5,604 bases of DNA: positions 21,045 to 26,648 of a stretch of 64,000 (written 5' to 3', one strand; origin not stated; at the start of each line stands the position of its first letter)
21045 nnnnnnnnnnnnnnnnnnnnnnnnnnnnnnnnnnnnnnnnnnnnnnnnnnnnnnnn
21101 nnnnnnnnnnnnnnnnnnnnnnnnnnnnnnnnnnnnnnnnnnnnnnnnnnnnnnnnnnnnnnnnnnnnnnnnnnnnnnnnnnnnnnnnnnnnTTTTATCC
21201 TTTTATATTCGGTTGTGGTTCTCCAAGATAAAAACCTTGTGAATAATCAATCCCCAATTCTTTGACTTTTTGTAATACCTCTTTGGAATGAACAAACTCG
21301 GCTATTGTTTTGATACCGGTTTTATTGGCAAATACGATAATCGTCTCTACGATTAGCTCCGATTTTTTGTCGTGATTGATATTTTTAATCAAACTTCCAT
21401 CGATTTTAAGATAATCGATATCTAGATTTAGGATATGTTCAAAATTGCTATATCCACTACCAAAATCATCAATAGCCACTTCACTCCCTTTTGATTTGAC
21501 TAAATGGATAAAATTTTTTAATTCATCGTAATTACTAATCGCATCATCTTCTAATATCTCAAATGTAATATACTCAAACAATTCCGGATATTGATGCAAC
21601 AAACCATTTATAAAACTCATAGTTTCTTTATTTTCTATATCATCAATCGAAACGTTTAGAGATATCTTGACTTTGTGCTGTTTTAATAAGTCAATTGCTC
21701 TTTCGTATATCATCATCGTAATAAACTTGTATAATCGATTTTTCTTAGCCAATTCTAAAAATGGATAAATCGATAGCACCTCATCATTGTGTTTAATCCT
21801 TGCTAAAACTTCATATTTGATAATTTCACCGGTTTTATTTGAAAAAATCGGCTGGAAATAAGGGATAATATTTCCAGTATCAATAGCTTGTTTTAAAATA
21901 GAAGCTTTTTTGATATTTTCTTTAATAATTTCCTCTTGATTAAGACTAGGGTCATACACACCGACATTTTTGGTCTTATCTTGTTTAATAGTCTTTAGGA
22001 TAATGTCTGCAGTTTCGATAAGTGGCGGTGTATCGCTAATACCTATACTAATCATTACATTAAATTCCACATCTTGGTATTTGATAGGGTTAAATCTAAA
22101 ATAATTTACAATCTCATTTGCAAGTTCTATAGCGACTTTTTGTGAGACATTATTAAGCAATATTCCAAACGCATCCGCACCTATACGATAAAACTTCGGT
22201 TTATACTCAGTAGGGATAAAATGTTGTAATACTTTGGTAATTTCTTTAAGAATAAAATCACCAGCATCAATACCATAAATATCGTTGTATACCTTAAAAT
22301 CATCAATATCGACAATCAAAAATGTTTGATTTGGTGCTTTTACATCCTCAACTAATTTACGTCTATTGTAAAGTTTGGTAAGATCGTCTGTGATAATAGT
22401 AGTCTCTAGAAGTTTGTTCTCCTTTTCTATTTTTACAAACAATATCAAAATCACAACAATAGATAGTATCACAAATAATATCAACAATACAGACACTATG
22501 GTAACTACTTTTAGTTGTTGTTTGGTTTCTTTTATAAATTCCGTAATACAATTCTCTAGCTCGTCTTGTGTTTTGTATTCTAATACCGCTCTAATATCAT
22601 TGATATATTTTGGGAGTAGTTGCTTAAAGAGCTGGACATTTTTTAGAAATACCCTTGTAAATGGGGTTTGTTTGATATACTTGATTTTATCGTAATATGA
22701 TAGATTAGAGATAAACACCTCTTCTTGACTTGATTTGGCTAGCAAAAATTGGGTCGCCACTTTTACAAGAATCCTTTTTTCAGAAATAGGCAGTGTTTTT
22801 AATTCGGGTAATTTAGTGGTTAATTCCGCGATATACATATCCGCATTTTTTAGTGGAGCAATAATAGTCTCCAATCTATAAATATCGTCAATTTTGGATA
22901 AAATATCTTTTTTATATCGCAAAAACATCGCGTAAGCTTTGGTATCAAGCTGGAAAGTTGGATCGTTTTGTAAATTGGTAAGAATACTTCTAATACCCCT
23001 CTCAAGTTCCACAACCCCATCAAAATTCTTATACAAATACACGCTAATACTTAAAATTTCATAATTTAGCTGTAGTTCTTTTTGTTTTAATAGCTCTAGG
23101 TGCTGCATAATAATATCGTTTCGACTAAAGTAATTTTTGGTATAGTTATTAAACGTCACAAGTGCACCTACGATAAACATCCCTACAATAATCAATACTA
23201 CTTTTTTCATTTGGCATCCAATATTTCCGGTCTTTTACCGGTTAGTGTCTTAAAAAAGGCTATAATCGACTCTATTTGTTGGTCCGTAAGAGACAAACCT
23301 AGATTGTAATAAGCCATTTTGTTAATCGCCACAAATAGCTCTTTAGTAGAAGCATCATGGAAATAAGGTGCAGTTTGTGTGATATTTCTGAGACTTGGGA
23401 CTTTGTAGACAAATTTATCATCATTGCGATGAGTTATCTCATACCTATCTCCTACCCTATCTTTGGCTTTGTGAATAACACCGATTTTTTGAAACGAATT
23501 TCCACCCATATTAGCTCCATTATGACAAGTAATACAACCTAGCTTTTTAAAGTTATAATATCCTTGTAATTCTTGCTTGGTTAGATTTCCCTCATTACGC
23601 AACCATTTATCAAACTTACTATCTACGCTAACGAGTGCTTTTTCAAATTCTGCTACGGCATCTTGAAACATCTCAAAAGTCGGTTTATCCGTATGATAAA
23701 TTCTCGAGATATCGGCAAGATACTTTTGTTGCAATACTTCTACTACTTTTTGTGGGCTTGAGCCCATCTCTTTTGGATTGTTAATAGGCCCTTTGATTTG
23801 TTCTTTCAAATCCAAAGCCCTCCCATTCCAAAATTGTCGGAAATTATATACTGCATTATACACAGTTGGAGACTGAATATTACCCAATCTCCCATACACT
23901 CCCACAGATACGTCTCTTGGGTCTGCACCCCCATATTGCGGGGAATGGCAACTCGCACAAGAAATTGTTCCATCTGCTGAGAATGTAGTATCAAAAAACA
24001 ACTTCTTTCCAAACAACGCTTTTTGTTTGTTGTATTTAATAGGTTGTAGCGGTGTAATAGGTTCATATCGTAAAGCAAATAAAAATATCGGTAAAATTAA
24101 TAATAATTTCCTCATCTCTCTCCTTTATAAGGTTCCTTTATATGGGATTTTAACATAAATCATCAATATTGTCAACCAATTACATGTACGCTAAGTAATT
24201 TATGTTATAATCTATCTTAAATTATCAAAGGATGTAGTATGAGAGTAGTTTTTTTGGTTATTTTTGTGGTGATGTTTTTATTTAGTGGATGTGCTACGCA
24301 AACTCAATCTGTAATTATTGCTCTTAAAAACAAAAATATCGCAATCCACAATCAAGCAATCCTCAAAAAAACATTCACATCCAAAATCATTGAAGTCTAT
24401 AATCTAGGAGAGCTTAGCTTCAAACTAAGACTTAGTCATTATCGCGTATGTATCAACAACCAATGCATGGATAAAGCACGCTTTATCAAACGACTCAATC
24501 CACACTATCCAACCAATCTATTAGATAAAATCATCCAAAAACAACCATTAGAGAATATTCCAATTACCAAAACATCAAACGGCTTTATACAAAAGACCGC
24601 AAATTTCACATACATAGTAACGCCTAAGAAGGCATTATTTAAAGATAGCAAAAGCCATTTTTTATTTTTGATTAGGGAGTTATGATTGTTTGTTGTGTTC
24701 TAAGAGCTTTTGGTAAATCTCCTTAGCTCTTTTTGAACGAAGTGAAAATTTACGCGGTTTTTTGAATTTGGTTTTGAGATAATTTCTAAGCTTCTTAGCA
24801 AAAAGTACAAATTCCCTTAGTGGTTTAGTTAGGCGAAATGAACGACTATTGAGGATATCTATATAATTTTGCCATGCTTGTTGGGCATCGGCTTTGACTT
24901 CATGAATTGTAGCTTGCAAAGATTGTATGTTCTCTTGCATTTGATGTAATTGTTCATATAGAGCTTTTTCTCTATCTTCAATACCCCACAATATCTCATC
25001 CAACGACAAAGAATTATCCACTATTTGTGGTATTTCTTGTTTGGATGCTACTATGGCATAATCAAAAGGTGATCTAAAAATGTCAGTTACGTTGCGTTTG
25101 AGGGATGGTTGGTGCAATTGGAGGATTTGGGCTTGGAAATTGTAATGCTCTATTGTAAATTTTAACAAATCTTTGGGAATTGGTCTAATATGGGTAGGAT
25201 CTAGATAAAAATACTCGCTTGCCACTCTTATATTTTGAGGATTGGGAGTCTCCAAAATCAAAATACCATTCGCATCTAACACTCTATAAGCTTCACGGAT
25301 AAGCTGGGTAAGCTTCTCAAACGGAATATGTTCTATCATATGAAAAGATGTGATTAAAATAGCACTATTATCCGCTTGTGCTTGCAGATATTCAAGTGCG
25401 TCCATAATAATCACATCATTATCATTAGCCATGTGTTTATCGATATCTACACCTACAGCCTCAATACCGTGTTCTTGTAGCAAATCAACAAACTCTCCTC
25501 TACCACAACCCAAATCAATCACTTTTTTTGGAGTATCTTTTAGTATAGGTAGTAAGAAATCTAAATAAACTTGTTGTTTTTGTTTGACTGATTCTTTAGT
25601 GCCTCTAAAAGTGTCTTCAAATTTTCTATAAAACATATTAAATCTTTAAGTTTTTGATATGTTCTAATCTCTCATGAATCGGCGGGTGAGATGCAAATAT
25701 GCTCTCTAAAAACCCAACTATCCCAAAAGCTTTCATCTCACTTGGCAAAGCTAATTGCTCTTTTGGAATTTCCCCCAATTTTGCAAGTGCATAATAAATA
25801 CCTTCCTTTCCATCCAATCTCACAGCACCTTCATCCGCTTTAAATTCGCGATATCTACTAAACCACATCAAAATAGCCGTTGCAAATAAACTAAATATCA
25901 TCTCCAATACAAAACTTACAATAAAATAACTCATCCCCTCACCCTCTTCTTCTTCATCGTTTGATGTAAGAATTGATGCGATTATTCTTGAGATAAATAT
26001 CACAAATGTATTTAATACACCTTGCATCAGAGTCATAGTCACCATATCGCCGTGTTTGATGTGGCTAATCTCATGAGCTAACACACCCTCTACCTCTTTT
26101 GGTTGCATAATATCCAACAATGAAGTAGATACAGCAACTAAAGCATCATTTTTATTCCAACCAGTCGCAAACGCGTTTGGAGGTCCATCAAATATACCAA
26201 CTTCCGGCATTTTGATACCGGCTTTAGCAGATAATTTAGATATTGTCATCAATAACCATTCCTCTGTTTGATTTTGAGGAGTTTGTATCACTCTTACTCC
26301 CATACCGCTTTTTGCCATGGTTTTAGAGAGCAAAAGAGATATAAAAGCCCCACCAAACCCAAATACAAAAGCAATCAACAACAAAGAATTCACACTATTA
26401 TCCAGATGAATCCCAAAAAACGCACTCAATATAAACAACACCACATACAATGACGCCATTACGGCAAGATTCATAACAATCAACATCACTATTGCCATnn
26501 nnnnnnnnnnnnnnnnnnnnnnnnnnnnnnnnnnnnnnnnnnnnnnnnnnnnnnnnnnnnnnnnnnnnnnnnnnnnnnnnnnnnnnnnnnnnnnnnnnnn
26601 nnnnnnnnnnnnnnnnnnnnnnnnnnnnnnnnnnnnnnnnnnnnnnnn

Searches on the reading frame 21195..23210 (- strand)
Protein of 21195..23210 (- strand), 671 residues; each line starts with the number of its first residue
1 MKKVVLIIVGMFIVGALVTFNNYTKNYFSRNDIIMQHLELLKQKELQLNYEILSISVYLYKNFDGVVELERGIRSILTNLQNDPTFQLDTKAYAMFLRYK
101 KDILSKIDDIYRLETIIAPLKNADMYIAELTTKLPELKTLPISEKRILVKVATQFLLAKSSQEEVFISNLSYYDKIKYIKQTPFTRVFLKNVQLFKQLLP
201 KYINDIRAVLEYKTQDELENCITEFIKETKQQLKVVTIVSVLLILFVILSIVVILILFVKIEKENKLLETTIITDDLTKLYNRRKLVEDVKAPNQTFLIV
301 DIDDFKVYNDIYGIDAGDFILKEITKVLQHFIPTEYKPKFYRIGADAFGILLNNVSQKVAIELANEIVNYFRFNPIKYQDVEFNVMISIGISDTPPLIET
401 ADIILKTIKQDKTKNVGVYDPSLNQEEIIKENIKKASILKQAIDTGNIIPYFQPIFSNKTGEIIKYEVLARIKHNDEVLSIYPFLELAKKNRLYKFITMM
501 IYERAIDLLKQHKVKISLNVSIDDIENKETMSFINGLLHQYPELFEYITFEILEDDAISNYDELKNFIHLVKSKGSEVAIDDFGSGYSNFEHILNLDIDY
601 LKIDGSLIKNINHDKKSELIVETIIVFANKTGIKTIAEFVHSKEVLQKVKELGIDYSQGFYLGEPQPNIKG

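Call 46: search_protein_families(library=pfam, proteins=[window:21195-23210:-], max_evalue=0.00001)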
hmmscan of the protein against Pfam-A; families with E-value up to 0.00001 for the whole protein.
window:21195-23210:- (671 aa): 3 families
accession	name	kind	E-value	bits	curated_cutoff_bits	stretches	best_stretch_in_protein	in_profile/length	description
PF00563.25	EAL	-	1.2e-58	198.7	31.3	1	439-665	4-236/236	EAL domain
PF00990.26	GGDEF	-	6.1e-21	75.3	23.8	1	274-412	3-158/161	Diguanylate cyclase, GGDEF domain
PF19443.4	DAHL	-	9.4e-15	55.4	38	1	28-234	3-215/221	DAHL domain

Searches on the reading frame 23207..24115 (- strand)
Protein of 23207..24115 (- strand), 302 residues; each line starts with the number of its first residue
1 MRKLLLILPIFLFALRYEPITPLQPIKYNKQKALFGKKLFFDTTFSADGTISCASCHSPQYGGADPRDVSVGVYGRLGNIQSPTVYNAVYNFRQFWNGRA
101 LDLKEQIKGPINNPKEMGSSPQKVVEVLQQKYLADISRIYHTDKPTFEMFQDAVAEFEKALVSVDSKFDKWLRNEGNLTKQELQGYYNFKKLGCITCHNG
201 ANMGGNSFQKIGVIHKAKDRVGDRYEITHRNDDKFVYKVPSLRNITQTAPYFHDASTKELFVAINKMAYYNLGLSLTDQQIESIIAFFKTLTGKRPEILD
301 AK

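Call 46: search_protein_families(library=pfam, proteins=[window:23207-24115:-], max_evalue=0.00001)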
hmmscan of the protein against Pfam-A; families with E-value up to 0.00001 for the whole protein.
window:23207-24115:- (302 aa): 2 families
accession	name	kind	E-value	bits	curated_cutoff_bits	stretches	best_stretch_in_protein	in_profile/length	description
PF03150.19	CCP_MauG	-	1e-49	169.4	25.6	1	31-175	2-147/149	Di-haem cytochrome c peroxidase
PF00034.26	Cytochrom_C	-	5.1e-10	41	21.3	0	36-122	4-67/90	Cytochrome c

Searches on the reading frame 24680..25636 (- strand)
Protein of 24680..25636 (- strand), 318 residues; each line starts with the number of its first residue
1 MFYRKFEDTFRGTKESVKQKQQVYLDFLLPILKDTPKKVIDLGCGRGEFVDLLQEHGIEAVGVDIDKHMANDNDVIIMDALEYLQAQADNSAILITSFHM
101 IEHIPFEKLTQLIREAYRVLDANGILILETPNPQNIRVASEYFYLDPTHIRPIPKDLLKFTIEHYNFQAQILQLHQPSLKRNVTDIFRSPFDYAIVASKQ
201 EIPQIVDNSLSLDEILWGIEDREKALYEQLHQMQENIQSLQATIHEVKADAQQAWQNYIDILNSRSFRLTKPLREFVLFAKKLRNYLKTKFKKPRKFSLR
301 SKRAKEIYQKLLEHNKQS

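Call 46: search_protein_families(library=pfam, proteins=[window:24680-25636:-], max_evalue=0.00001)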
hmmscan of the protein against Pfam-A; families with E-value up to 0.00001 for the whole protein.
window:24680-25636:- (318 aa): 5 families
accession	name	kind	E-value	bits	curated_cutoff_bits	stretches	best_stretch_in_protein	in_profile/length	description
PF13489.12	Methyltransf_23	-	5.7e-19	68.9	27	1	23-168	8-160/164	Methyltransferase domain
PF08241.18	Methyltransf_11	-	3.7e-13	50.4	21.2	1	41-128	2-95/95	Methyltransferase domain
PF13649.12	Methyltransf_25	-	8.7e-11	42.8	27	1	39-124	1-97/97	Methyltransferase domain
PF08242.18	Methyltransf_12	-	3.8e-08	34.4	30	1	40-126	1-98/98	Methyltransferase domain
PF13847.12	Methyltransf_31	-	4e-07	30.2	27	0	37-141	5-127/145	Methyltransferase domain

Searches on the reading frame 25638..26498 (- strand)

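Call 46: search_protein_families(library=pfam, proteins=[window:25638-26498:-], max_evalue=0.00001)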
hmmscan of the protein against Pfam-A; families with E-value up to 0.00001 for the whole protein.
window:25638-26498:- (286 aa): 1 family
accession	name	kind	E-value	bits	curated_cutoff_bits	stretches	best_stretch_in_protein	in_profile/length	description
PF01435.24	Peptidase_M48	-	2.1e-37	129.2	20.3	1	77-284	2-185/186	Peptidase family M48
